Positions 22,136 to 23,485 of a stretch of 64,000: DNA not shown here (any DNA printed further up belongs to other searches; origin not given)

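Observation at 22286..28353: Four-gene operon of IPT/TIG and Big-domain lipoproteins with paralogous CarboxypepD_reg-like N-domains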

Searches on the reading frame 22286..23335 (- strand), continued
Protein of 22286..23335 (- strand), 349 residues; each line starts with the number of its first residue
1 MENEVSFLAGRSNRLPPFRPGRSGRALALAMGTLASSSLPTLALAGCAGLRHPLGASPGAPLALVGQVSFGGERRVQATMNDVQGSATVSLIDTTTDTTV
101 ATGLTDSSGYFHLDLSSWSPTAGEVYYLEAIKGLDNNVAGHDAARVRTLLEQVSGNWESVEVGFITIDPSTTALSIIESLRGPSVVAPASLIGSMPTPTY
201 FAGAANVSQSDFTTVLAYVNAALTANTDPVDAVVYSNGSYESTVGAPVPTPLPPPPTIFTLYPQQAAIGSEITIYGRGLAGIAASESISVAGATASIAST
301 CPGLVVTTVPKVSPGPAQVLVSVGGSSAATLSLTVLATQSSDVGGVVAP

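Call 50: list_cluster_members(proteins=[P0064, P0071, P0074, P0113, P0114, P0136, P0151, P0153, P0159, P0032])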
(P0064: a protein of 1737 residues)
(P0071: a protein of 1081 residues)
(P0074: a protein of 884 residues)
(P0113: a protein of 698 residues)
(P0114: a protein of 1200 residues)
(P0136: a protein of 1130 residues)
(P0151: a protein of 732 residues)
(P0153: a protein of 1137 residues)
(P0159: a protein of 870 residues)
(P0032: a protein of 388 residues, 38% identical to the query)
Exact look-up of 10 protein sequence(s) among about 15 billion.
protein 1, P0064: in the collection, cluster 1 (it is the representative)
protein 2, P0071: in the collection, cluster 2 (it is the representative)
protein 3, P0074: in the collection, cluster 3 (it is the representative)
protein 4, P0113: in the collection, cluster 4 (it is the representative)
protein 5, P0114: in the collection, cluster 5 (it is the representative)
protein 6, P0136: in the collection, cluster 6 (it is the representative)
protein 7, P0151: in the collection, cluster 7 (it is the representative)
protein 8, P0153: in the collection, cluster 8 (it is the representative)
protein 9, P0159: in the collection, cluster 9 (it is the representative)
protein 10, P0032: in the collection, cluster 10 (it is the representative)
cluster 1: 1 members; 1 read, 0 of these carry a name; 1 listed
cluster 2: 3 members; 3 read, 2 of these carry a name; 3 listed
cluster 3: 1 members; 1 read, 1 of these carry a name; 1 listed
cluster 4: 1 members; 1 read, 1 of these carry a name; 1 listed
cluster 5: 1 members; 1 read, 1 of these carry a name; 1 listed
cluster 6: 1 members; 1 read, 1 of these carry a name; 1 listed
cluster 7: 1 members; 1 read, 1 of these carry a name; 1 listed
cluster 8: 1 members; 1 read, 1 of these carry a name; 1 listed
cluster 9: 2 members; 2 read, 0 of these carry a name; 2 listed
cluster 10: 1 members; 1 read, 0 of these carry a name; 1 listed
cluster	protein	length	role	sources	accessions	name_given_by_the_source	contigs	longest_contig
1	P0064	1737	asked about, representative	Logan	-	-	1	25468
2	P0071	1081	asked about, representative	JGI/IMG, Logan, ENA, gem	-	-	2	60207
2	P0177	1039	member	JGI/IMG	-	hypothetical protein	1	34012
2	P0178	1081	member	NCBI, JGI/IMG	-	hypothetical protein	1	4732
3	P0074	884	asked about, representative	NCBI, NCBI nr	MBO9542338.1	IPT/TIG domain-containing protein [bacterium]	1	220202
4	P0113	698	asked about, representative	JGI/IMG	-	hypothetical protein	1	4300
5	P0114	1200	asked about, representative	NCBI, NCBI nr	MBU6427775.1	MAG: IPT/TIG domain-containing protein [Cyanobacteria bacterium REEB65] | IPT/TIG domain-containing protein [Cyanobacteria bacterium REEB65]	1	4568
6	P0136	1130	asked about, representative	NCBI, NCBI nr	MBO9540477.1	IPT/TIG domain-containing protein [bacterium]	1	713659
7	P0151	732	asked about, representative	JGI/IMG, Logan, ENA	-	hypothetical protein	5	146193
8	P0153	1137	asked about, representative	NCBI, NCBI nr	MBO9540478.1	IPT/TIG domain-containing protein [bacterium]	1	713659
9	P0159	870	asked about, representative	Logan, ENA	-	-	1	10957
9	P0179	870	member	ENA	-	-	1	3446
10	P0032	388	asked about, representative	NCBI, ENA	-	-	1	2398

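Call 52: find_encoding_contigs(protein=P0136, flank=10000, max_places=1)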
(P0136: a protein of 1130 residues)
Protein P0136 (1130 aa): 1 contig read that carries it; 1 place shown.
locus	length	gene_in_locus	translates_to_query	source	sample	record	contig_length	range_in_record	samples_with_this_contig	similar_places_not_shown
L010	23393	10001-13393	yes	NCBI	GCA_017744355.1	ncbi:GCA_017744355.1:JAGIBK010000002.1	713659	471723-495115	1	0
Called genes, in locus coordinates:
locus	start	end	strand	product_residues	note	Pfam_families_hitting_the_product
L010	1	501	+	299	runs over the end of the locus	PF00376:MerR (weak), PF13411:MerR_1, PF02607:B12-binding_2, PF02310:B12-binding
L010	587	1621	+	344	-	PF04794:YdjC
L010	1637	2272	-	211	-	PF01370:Epimerase, PF05368:NmrA, PF13460:NAD_binding_10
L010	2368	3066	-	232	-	PF04405:ScdA_N, PF01814:Hemerythrin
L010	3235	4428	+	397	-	PF13174:TPR_6 (faint), PF13428:TPR_14 (faint), PF12895:ANAPC3 (faint), PF13432:TPR_16 (weak), PF00515:TPR_1 (weak), PF07719:TPR_2, PF13432:TPR_16 (weak), PF14559:TPR_19 (weak), +6 more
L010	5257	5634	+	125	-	PF01464:SLT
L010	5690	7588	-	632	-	PF00282:Pyridoxal_deC, PF21391:tyr_de_CO2_C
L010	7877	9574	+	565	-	PF05960:DUF885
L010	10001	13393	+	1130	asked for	PF01833:TIG, PF08450:SGL (weak), PF06739:SBBP (faint), PF25021:TEN_NHL (weak), PF01436:NHL (weak), PF25021:TEN_NHL, PF01436:NHL (weak), PF25021:TEN_NHL (weak), +1 more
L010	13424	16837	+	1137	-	PF20067:SSL_N (faint), PF01833:TIG, PF01436:NHL (weak), PF25021:TEN_NHL (weak), PF01436:NHL (weak), PF25021:TEN_NHL (weak), PF01436:NHL (weak), PF25021:TEN_NHL, +8 more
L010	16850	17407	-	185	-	-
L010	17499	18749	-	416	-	-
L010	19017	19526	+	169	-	PF20730:YetF_N (faint), PF04239:DUF421 (weak)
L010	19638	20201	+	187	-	PF00440:TetR_N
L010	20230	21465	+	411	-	PF25919:BSH_CusB (faint), PF25881:HH_YBHG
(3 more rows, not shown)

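Call 53: find_encoding_contigs(protein=P0074, flank=10000, max_places=1)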
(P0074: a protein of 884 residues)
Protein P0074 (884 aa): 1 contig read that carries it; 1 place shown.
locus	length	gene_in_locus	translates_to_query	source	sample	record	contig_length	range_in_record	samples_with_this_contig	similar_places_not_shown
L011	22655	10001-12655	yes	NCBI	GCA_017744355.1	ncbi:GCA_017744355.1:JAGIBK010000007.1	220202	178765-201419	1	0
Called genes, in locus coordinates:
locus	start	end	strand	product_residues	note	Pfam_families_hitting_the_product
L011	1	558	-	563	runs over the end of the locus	PF01432:Peptidase_M3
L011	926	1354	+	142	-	-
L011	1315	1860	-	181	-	-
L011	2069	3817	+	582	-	PF00664:ABC_membrane, PF00005:ABC_tran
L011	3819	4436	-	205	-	PF02223:Thymidylate_kin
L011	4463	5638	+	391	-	PF22020:RlmL_1st, PF02926:THUMP, PF01170:UPF0020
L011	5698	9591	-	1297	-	PF01442:Apolipoprotein (faint), PF28217:FAM81B (faint)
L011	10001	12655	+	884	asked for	PF01833:TIG (weak)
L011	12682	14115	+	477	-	PF01833:TIG (weak), PF24328:DUF7498 (faint), PF01833:TIG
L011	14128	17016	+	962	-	PF01833:TIG (faint)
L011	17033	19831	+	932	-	-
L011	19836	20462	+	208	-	PF01833:TIG (faint)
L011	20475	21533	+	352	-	-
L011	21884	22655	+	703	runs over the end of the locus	PF01833:TIG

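Call 54: find_encoding_contigs(protein=P0071, flank=10000, max_places=1)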
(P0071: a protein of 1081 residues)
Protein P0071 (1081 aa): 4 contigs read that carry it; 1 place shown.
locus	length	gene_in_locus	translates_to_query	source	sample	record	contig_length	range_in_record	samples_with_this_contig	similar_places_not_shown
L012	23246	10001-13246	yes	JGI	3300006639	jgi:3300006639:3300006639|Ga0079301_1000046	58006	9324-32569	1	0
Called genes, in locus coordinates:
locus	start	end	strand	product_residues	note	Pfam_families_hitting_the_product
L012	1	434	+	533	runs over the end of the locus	PF00890:FAD_binding_2, PF01266:DAO (weak), PF03486:HI0933_like (faint), PF07992:Pyr_redox_2 (faint), PF02910:Succ_DH_flav_C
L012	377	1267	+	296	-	PF02749:QRPTase_N, PF01729:QRPTase_C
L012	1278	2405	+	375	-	PF13506:Glyco_transf_21, PF00535:Glycos_transf_2, PF13641:Glyco_tranf_2_3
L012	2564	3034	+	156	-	-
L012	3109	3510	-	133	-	-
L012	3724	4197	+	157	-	-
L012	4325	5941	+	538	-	PF00496:SBP_bac_5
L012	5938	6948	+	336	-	PF19300:BPD_transp_1_N, PF00528:BPD_transp_1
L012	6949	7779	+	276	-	PF12911:OppC_N (weak), PF00528:BPD_transp_1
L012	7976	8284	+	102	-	-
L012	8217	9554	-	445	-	PF05496:RuvB_N, PF13191:AAA_16 (faint), PF13401:AAA_22 (faint), PF00004:AAA, PF07728:AAA_5 (weak), PF16193:AAA_assoc_2, PF12002:MgsA_C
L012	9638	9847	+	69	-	-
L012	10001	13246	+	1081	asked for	PF01833:TIG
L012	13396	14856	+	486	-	PF01833:TIG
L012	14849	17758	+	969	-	PF01833:TIG (weak)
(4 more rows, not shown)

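Call 57: search_protein_families(library=pfam, proteins=[L011:14128-17016:+, L011:17033-19831:+, L011:20475-21533:+, L011:19836-20462:+, L007:15760-16914:+, L009:8996-12109:+], max_evalue=0.01)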
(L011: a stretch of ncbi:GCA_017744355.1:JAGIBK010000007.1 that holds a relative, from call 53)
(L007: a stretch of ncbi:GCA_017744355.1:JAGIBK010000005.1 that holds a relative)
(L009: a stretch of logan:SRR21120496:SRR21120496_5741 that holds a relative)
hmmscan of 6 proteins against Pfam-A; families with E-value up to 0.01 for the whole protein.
L011:14128-17016:+ (962 aa): 1 family
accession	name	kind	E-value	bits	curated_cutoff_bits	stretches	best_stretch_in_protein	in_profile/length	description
PF01833.30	TIG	-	1.4e-05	25.4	20.9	2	251-329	1-83/84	IPT/TIG domain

L011:17033-19831:+ (932 aa): 1 family
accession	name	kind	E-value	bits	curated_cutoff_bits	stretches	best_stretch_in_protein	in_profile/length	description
PF01833.30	TIG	-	5.3e-05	23.6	20.9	1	234-312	1-83/84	IPT/TIG domain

L011:20475-21533:+ (352 aa): 0 families

L011:19836-20462:+ (208 aa): 1 family
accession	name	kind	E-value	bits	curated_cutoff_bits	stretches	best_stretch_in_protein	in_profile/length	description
PF01833.30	TIG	-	2.3e-07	31.1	20.9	1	122-196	1-82/84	IPT/TIG domain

L007:15760-16914:+ (384 aa): 0 families

L009:8996-12109:+ (1037 aa): 6 families
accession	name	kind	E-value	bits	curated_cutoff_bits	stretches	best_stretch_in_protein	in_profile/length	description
PF01344.31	Kelch_1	-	1.9e-24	85.3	20.1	3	637-666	2-31/46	Kelch motif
PF13964.12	Kelch_6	-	4.3e-18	65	25.3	0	958-977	7-24/50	Kelch motif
PF24681.1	Kelch_KLHDC2_KLHL20_DRC7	-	9.3e-16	58.2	50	3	687-859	49-221/221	KLHDC2/KLHL20/DRC7 Kelch-repeats domain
PF01833.30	TIG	-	2.1e-11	44.1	20.9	1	238-308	1-72/84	IPT/TIG domain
PF25210.1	Kelch_FKB95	-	1.8e-09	38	70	2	579-724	27-166/268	FKB95, Kelch-repeats domain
PF07646.21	Kelch_2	-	0.0042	17.4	21.3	0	695-732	8-44/48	Kelch motif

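Call 68: find_related_loci(query=A4, collection=genome_contigs, flank=10000)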
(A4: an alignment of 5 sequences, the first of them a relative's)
Query A4 (349 aa) in genome_contigs; peptide patterns used: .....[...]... (x = any residue, [..] = any of these).
32 stretches matched a pattern; 28 encode a relative of the query (tblastn E <= 1e-3); 28 distinct loci.
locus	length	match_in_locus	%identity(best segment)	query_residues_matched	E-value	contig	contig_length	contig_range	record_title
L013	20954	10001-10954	36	24-331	2e-41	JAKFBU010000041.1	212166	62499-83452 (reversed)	MAG: Candidatus Sericytochromatia bacterium isolate LC003 contig-124_16, whole genome shotgun sequence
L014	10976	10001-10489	50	74-230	3e-37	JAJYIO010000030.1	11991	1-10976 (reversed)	MAG: bacterium isolate DBS2-1.bin124 NODE_10102_length_11991_cov_1.063385, whole genome shotgun sequence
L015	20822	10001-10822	34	42-310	4e-36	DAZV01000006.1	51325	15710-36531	MAG TPA_asm: Candidatus Sericytochromatia bacterium S15B-MN24 CBMW_12 SRR636581.qc.1_paired_contig_553, whole genome sho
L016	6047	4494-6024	41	61-276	1e-35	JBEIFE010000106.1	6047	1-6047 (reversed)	MAG: Candidatus Sericytochromatia bacterium isolate Sample-102-S2-bin-143 Sample_102_S2-bin_143-k141_1843500, whole geno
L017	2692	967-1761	36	42-310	1e-34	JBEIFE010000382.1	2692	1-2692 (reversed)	MAG: Candidatus Sericytochromatia bacterium isolate Sample-102-S2-bin-143 Sample_102_S2-bin_143-k141_1333041, whole geno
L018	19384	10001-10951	35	19-322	7e-34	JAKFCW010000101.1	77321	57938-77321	MAG: Candidatus Sericytochromatia bacterium isolate LC031 contig-124_253, whole genome shotgun sequence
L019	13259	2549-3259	35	42-276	1e-33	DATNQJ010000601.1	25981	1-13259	MAG TPA_asm: Stenomitos sp. isolate SMAG_U16504 k141_651428, whole genome shotgun sequence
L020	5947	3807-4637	37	25-300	3e-33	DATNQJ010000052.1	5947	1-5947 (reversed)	MAG TPA_asm: Stenomitos sp. isolate SMAG_U16504 k141_134855, whole genome shotgun sequence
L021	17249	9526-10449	34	17-321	3e-32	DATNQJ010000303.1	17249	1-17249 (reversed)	MAG TPA_asm: Stenomitos sp. isolate SMAG_U16504 k141_65942, whole genome shotgun sequence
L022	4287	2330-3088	36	73-320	3e-31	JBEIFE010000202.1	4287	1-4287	MAG: Candidatus Sericytochromatia bacterium isolate Sample-102-S2-bin-143 Sample_102_S2-bin_143-k141_1943132, whole geno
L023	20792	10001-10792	38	39-297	5e-31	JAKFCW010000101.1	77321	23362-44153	MAG: Candidatus Sericytochromatia bacterium isolate LC031 contig-124_253, whole genome shotgun sequence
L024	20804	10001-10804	36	46-310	3e-30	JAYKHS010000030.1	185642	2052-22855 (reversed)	MAG: Candidatus Sericytochromatia bacterium isolate 243584 NODE_61466281, whole genome shotgun sequence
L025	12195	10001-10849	34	39-322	8e-30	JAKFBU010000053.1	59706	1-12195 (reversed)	MAG: Candidatus Sericytochromatia bacterium isolate LC003 contig-124_272, whole genome shotgun sequence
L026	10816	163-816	40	45-247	1e-28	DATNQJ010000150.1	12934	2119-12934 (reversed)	MAG TPA_asm: Stenomitos sp. isolate SMAG_U16504 k141_621174, whole genome shotgun sequence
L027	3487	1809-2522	34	66-299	1e-28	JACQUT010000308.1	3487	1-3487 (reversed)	MAG: Cyanobacteria bacterium NC_groundwater_1444_Ag_S-0.65um_54_12 S_p65_S5_coassembly_k141_4033835, whole genome shotgu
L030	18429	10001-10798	34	62-336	2e-31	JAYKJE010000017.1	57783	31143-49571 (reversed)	MAG: bacterium isolate 807899 NODE_17557839, whole genome shotgun sequence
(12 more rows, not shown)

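Call 74: search_protein_families(library=pfam, alignment_id=A2, max_evalue=1)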
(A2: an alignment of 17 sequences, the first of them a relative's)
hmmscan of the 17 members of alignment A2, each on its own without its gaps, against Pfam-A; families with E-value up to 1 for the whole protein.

A. member 1, P0026 (349 aa): 2 families
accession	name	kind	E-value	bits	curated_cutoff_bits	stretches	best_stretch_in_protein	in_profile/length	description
PF01833.30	TIG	-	2.3e-06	27.9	20.9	1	256-329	1-78/84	IPT/TIG domain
PF11974.14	bMG3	-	0.018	15.5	34.9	1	87-139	31-83/103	Bacterial alpha-2-macroglobulin MG3 domain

B. families by the number of members that match (of 17 scanned): 11 families
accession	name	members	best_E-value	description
PF01833.30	TIG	16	2.7e-24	IPT/TIG domain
PF11974.14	bMG3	3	0.018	Bacterial alpha-2-macroglobulin MG3 domain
PF13620.12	CarboxypepD_reg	3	0.05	Carboxypeptidase regulatory-like domain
PF16584.11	LolA_2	2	0.082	Outer membrane lipoprotein carrier protein LolA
PF14224.11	DUF4331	1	2.9e-09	Domain of unknown function (DUF4331)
PF18836.7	B_solenoid_ydck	1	0.022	YdcK Beta solenoid repeat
PF10342.15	Kre9_KNH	1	0.023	Kre9/KNH-like N-terminal Ig-like domain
PF24328.1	DUF7498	1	0.15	Domain of unknown function (DUF7498)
PF20144.5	TIG_SUH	1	0.15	TIG domain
PF05479.16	PsaN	1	0.26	Photosystem I reaction centre subunit N (PSAN or PSI-N)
PF08320.17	PIG-X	1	0.53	PIG-X / PBN1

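Call 86: find_encoding_contigs(protein=P0032, flank=5000, max_places=2)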
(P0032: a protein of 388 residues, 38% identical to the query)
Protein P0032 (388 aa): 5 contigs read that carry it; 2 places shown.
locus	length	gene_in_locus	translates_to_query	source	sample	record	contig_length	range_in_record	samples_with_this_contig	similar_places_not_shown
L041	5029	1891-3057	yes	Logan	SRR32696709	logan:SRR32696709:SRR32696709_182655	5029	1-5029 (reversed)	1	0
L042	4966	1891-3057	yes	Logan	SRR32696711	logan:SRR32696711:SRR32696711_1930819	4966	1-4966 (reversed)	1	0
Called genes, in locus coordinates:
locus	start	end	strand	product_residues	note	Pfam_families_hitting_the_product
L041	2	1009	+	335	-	?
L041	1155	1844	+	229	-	PF14224:DUF4331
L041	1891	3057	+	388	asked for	PF14224:DUF4331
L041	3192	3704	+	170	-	-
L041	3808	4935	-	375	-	PF00155:Aminotran_1_2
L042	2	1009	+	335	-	?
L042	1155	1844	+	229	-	PF14224:DUF4331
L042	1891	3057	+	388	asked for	PF14224:DUF4331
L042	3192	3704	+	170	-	-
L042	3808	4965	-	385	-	?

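Call 87: find_encoding_contigs(protein=P0064, flank=10000, max_places=1)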
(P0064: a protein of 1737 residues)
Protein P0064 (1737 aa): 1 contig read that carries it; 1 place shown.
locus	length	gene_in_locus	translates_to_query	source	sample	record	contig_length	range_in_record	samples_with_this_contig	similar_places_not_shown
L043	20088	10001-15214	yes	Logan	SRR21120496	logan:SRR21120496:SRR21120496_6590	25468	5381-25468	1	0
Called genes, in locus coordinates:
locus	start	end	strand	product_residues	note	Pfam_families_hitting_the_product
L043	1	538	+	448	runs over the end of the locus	PF02470:MlaD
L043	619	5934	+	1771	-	PF00069:Pkinase, PF07714:PK_Tyr_Ser-Thr, PF13191:AAA_16, PF17874:TPR_MalT, PF13424:TPR_12, PF01590:GAF, PF13185:GAF_2, PF13492:GAF_3, +8 more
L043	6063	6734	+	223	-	-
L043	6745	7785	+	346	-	PF02368:Big_2 (weak)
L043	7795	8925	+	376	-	-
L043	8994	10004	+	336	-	PF01833:TIG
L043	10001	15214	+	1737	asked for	PF24328:DUF7498 (faint), PF01833:TIG (weak), PF14545:DBB (faint), PF01833:TIG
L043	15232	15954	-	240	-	-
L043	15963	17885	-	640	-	PF04286:DUF445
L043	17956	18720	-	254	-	PF04542:Sigma70_r2, PF04539:Sigma70_r3, PF13412:HTH_24 (faint), PF08281:Sigma70_r4_2 (faint), PF04545:Sigma70_r4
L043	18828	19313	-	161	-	-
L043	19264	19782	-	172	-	PF04442:CtaG_Cox11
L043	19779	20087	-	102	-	?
